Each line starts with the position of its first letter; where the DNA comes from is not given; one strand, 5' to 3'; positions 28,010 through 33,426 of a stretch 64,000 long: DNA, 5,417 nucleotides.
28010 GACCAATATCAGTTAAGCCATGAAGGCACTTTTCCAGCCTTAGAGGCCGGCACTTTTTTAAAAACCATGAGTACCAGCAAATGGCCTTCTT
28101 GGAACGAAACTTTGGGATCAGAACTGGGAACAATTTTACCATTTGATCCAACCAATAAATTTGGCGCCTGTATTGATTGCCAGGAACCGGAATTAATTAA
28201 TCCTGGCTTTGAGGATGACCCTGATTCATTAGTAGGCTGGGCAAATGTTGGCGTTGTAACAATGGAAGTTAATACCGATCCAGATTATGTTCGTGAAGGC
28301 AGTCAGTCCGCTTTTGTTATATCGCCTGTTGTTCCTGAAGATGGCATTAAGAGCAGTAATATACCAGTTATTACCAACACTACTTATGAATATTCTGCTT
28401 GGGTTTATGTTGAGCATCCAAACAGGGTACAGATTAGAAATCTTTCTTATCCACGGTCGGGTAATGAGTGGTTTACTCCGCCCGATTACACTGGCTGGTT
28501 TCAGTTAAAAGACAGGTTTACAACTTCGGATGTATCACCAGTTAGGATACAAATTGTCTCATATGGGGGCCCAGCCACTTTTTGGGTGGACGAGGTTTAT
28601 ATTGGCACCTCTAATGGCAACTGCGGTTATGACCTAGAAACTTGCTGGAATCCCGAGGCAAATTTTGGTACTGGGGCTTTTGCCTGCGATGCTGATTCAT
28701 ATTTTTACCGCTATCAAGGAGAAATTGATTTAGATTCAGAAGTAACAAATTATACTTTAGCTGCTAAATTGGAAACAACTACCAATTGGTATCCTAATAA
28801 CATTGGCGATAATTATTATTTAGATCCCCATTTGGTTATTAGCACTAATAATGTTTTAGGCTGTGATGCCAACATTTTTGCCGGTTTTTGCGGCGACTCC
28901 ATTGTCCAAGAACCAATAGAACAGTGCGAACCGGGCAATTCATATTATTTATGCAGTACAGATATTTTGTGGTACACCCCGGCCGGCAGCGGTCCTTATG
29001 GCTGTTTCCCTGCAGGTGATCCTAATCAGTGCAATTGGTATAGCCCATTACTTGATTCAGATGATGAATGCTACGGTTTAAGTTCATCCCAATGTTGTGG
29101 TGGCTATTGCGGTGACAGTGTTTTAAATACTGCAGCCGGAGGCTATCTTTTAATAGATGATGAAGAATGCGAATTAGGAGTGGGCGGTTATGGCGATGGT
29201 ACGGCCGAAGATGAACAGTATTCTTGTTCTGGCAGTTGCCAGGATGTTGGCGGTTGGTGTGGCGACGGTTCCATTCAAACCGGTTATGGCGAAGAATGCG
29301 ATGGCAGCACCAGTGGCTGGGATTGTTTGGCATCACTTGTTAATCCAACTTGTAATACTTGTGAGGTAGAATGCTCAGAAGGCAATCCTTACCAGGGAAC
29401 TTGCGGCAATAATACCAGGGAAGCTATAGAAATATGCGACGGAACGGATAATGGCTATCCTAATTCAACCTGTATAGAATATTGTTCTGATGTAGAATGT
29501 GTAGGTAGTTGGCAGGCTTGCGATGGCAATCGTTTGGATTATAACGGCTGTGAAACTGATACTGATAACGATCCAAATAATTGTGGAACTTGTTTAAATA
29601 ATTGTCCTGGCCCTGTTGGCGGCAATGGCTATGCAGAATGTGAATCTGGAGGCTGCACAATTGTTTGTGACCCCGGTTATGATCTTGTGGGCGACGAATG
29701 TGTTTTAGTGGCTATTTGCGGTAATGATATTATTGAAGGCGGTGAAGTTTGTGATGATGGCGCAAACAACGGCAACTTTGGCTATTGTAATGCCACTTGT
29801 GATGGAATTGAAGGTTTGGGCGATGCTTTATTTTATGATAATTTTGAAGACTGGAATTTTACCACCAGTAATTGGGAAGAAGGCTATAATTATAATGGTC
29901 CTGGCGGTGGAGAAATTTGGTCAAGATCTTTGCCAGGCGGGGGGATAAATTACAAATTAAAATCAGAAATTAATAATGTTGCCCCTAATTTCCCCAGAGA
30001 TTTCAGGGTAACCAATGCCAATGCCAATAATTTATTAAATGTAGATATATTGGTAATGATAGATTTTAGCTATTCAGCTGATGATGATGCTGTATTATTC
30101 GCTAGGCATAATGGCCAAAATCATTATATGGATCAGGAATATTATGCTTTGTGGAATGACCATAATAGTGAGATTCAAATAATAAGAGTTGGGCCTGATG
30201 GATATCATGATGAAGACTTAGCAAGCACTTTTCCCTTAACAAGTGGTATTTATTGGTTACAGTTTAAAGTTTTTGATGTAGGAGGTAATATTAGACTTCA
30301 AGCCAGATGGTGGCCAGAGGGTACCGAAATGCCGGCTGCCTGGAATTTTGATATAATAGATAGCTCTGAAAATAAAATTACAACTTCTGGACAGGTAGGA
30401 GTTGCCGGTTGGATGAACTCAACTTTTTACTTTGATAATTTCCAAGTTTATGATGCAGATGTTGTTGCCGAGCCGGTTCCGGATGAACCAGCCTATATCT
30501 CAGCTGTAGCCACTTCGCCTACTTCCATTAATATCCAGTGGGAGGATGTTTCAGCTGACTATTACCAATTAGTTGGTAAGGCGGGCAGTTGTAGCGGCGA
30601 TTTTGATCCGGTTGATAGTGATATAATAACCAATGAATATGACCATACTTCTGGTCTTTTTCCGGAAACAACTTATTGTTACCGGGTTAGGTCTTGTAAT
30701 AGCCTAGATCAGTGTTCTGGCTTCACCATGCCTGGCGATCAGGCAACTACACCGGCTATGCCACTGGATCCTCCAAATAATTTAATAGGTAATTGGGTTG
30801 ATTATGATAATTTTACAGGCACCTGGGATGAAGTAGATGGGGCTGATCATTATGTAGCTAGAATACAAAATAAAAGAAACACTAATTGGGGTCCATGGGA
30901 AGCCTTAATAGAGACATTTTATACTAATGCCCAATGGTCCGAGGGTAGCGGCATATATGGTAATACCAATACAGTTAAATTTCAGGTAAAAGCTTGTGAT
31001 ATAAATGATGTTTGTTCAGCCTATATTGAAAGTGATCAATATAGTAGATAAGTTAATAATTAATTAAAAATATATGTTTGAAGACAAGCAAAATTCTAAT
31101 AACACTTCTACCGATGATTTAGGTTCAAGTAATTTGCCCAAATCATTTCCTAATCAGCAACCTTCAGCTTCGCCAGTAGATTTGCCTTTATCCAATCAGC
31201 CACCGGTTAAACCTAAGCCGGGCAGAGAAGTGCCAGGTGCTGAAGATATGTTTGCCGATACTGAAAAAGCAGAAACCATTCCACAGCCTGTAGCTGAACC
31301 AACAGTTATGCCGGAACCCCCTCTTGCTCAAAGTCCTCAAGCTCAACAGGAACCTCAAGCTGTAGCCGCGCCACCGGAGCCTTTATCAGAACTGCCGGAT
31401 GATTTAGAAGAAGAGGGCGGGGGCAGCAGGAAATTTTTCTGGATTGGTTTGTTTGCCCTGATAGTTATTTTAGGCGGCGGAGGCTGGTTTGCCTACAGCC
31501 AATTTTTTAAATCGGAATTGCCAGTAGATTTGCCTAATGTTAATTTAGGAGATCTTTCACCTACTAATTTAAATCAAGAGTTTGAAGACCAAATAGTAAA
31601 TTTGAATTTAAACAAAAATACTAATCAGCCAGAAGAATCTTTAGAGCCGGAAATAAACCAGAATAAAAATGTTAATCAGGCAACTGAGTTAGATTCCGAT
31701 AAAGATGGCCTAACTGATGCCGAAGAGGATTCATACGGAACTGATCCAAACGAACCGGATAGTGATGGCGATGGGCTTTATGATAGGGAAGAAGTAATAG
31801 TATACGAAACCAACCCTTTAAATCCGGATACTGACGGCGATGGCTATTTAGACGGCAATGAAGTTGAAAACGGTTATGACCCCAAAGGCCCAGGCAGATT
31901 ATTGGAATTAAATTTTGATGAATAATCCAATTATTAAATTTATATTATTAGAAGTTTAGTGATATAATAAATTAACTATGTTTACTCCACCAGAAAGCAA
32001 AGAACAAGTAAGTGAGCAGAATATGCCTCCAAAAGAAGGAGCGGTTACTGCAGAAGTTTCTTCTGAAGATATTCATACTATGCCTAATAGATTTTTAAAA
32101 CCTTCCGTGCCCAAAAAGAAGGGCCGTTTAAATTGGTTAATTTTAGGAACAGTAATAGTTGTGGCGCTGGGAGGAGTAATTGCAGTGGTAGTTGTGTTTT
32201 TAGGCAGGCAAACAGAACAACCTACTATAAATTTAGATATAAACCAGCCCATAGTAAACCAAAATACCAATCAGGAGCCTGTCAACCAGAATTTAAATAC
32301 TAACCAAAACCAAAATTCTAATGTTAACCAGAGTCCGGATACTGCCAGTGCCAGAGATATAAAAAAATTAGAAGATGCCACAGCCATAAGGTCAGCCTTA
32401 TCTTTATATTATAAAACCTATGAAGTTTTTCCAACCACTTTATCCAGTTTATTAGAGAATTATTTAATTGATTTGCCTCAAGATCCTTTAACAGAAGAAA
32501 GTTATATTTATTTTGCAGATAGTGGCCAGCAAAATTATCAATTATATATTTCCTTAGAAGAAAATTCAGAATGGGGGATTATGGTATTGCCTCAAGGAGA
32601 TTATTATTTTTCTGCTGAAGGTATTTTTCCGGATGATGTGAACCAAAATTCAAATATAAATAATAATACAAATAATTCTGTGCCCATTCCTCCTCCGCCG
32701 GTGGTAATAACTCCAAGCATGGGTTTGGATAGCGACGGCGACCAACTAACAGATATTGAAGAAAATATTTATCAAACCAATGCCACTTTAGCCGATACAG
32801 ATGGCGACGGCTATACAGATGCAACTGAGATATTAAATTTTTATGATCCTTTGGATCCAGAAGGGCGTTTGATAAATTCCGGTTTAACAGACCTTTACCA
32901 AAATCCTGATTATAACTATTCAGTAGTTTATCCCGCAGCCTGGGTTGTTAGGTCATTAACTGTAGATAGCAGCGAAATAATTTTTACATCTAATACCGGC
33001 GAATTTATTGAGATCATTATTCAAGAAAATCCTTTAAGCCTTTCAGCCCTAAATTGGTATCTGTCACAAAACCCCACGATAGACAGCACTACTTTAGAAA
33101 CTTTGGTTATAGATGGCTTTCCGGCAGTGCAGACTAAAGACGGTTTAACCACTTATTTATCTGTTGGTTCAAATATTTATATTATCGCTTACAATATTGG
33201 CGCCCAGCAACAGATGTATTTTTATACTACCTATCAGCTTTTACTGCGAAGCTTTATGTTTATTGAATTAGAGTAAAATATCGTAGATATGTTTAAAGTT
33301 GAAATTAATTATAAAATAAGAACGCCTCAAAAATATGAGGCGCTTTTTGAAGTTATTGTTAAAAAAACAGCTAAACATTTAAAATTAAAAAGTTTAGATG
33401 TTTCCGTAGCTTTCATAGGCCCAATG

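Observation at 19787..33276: Surface-appendage locus: two proteins sharing a VirB2/TrbC-like pilin N-module (one a 3152-aa multi-domain adhesin) plus two TM-anchored TSP3-repeat proteins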

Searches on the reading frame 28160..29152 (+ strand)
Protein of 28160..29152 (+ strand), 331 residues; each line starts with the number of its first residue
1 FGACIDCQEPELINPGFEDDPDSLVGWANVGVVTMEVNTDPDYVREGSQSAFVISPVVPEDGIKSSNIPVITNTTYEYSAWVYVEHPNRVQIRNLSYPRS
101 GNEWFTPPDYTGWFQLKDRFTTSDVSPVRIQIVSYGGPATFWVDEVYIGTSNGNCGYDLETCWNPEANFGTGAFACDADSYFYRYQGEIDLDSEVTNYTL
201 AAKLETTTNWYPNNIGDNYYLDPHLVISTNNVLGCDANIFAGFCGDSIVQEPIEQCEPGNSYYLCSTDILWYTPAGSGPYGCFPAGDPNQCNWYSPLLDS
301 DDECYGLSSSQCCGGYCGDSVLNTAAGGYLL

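Call 19: search_protein_families(library=pfam, proteins=[window:28160-29152:+], max_evalue=0.1)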
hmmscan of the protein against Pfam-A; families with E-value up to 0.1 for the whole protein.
window:28160-29152:+ (331 aa): 1 family
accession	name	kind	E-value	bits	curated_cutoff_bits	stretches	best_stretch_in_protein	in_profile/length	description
PF02018.23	CBM_4_9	-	1.6e-05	25.7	25.9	1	13-131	5-128/136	Carbohydrate binding domain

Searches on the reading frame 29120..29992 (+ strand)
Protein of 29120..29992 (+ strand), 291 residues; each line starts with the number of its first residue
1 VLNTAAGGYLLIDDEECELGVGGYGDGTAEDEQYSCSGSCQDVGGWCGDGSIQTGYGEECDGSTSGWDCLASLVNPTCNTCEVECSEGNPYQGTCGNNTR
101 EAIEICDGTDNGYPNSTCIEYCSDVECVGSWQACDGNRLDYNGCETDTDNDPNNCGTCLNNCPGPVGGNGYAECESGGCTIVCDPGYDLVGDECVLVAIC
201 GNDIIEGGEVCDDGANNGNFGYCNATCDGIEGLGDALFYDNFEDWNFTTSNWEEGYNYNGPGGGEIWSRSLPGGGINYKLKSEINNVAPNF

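Call 19: search_protein_families(library=pfam, proteins=[window:29120-29992:+], max_evalue=0.1)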
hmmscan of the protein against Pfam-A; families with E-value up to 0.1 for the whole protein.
window:29120-29992:+ (291 aa): 1 family
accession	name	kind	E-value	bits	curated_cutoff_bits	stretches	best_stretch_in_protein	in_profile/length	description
PF13948.11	DUF4215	-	0.00034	21.3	27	1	181-227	2-46/47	Domain of unknown function (DUF4215)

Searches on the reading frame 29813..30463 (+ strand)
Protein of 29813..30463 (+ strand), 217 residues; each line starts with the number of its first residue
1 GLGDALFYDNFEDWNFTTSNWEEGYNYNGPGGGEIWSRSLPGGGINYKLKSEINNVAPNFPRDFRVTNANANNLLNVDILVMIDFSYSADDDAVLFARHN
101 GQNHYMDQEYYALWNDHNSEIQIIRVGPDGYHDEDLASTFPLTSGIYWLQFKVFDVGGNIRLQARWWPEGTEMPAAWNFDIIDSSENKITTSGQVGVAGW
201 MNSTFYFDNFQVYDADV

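Call 73: search_protein_families(library=pfam, proteins=[window:29813-30463:+], max_evalue=10)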
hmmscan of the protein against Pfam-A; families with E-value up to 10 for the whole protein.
seq(217 aa): 0 families

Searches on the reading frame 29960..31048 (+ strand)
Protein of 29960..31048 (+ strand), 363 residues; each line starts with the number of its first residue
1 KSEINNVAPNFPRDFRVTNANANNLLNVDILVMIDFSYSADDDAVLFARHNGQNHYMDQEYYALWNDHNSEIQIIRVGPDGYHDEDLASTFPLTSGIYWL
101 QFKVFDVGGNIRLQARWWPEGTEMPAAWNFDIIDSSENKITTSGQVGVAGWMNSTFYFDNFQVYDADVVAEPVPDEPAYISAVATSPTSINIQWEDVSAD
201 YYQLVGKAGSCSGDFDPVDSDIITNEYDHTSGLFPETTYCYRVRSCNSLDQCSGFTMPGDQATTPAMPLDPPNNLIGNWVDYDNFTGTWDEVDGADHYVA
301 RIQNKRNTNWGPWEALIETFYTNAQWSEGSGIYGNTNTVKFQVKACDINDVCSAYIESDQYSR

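Call 19: search_protein_families(library=pfam, proteins=[window:29960-31048:+], max_evalue=0.1)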
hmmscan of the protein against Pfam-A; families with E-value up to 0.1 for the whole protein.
window:29960-31048:+ (363 aa): 1 family
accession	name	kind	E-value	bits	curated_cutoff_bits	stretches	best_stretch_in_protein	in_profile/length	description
PF00041.27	fn3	-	0.041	14.5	25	0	176-248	2-71/84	Fibronectin type III domain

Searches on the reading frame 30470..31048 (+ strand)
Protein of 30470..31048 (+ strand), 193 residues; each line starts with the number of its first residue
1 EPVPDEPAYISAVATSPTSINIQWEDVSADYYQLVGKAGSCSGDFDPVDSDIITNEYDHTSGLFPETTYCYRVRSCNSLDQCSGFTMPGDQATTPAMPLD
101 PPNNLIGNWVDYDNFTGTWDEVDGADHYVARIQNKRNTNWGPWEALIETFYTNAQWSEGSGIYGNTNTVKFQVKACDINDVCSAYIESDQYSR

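Call 73: search_protein_families(library=pfam, proteins=[window:30470-31048:+], max_evalue=10)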
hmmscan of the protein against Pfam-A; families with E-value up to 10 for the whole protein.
seq(193 aa): 2 families
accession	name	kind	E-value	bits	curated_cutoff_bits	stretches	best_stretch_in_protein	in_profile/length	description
PF00041.27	fn3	-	0.008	16.8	25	1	6-78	2-71/84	Fibronectin type III domain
PF16656.11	Pur_ac_phosph_N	-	0.019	15.9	30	1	13-78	9-83/93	Purple acid Phosphatase, N-terminal domain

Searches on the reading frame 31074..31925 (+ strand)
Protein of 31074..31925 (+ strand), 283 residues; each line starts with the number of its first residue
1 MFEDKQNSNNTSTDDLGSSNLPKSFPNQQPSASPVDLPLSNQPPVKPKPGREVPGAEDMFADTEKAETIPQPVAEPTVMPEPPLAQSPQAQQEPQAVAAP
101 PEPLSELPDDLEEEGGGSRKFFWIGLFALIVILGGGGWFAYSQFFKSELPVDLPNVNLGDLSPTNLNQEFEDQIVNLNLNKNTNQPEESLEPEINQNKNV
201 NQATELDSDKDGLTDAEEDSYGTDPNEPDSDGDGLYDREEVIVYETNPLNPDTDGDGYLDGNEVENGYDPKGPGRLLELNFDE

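Call 6: search_protein_families(library=pfam, proteins=[window:31074-31925:+], max_evalue=0.01)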
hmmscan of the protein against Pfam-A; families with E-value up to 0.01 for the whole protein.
window:31074-31925:+ (283 aa): 1 family
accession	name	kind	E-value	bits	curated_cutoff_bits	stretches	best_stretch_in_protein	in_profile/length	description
PF18884.5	TSP3_bac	-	1.5e-15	57.1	25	2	229-251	1-22/22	Bacterial TSP3 repeat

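Call 73: search_protein_families(library=pfam, proteins=[window:31074-31922:+], max_evalue=10)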
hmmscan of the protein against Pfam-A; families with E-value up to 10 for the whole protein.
window:31074-31922:+ (283 aa): 5 families
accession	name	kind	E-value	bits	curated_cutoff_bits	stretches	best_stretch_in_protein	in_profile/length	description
PF18884.5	TSP3_bac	-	1.5e-15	57.1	25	3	229-251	1-22/22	Bacterial TSP3 repeat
PF12698.13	ABC2_membrane_3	-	0.046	13.2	31.6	1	120-216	1-77/347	ABC-2 family transporter protein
PF13405.12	EF-hand_6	-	0.4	11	25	1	252-267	10-25/30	EF-hand domain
PF03495.19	Binary_toxB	-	0.42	11.3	25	1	207-265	2-61/78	Clostridial binary toxin B/anthrax toxin PA Ca-binding domain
PF00036.39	EF-hand_1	-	8.6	6.6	25.4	1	252-264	10-22/29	EF hand domain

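Call 79: find_encoding_contigs(protein=window:31074-31925:+, flank=10000, max_places=5)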
Protein window:31074-31925:+ (283 aa): 6 contigs read that carry it; 4 places shown.
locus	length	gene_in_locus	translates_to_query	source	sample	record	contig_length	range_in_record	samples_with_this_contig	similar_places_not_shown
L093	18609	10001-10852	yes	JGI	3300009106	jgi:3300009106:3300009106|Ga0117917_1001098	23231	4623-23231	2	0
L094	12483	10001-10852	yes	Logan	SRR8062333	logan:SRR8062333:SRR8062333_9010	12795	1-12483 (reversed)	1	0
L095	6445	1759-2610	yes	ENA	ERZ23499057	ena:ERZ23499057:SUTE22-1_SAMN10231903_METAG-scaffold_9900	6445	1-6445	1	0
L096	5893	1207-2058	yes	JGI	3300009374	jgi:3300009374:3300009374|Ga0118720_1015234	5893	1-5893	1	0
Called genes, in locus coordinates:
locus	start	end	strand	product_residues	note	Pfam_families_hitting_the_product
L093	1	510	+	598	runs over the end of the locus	PF18895:T4SS_pilin, PF13205:Big_5 (faint)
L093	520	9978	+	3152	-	-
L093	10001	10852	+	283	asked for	PF18884:TSP3_bac (weak)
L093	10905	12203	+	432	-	-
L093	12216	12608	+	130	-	PF02130:YbeY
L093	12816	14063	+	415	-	PF11104:PilM_2, PF02491:SHS2_FTSA, PF06277:EutA (weak), PF06723:MreB_Mbl, PF14450:FtsA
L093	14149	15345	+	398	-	PF00091:Tubulin, PF12327:FtsZ_C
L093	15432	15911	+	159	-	PF22811:Zn_ribbon_NrdR, PF03477:ATP-cone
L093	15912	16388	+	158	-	-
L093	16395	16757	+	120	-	-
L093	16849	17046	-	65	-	-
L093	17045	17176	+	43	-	-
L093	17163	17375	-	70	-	-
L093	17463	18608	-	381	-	?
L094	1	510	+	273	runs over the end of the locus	?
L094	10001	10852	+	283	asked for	PF18884:TSP3_bac (weak)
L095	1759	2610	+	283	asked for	PF18884:TSP3_bac (weak)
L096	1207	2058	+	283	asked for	PF18884:TSP3_bac (weak)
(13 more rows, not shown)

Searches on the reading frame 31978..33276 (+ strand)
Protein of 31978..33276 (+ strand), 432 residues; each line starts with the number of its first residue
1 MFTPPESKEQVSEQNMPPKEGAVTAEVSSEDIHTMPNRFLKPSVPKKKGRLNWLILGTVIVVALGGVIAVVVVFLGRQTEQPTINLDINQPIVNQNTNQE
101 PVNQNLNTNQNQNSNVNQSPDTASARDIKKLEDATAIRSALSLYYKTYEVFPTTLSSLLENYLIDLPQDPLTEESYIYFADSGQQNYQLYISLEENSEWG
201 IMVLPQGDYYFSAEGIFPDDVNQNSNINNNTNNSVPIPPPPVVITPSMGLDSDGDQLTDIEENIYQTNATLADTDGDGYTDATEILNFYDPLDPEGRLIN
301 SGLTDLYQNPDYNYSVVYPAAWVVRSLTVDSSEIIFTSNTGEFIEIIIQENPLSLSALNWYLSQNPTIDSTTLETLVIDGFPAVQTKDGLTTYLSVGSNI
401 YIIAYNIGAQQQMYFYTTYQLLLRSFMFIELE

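Call 6: search_protein_families(library=pfam, proteins=[window:31978-33276:+], max_evalue=0.01)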
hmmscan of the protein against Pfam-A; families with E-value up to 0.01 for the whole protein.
window:31978-33276:+ (432 aa): 0 families

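Call 19: search_protein_families(library=pfam, proteins=[window:31978-33273:+], max_evalue=0.1)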
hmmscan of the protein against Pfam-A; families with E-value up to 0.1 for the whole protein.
window:31978-33273:+ (432 aa): 2 families
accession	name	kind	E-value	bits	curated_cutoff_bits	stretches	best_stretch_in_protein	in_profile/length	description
PF18884.5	TSP3_bac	-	0.01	16.1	25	1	273-284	1-12/22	Bacterial TSP3 repeat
PF10814.13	CwsA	-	0.062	14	26.7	0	29-82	68-121/134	Cell wall synthesis protein CwsA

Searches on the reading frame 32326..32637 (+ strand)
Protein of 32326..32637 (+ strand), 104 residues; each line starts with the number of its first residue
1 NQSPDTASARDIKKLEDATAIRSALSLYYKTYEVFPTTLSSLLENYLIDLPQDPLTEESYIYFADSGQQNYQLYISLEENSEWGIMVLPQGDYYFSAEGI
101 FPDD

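Call 51: search_solved_structures(query=window:32326-32637:+, max_evalue=10, show_alignments=3)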
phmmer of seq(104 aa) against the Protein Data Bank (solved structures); distinct sequences matched with E-value up to 10: 3.
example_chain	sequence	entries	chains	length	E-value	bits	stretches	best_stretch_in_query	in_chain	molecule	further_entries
2mbg_A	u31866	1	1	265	0.22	15.1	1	32-65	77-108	RalA-binding protein 1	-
5iwz_A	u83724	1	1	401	0.65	13.6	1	34-91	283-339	Synaptonemal complex protein 2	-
3gn9_A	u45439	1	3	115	1.2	12.7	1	11-54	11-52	Type II secretory pathway, pseudopilin EpsG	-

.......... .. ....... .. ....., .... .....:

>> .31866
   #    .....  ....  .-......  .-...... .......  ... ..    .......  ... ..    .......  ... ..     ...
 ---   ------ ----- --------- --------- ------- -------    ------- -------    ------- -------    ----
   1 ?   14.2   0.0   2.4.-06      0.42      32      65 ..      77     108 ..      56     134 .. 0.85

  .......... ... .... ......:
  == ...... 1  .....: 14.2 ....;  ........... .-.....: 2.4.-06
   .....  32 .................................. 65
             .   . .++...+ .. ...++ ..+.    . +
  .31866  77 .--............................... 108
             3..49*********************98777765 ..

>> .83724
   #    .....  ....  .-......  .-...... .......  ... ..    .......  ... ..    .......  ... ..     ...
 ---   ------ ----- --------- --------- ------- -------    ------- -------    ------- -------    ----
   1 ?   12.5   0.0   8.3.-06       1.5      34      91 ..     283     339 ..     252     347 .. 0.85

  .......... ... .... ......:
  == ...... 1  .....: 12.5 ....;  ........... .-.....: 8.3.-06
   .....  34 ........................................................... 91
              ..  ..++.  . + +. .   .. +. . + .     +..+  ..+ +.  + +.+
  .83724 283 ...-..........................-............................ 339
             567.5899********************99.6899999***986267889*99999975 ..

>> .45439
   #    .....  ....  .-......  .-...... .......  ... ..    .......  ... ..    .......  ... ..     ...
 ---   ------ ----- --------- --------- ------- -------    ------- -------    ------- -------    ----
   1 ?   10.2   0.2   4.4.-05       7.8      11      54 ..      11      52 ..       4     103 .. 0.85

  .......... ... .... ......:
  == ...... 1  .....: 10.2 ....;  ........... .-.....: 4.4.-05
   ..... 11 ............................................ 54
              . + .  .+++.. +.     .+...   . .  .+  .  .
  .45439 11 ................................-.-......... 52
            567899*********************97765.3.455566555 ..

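Call 52: search_protein_families(library=pfam, proteins=[window:32326-32637:+], max_evalue=10)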
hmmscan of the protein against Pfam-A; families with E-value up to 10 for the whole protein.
seq(104 aa): 2 families
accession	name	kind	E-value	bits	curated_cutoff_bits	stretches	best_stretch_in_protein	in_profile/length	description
PF00620.32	RhoGAP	-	0.077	13.3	24.5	1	8-67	27-84/148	RhoGAP domain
PF10898.13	DUF2716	-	0.14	12.8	24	1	52-96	68-115/141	Protein of unknown function (DUF2716)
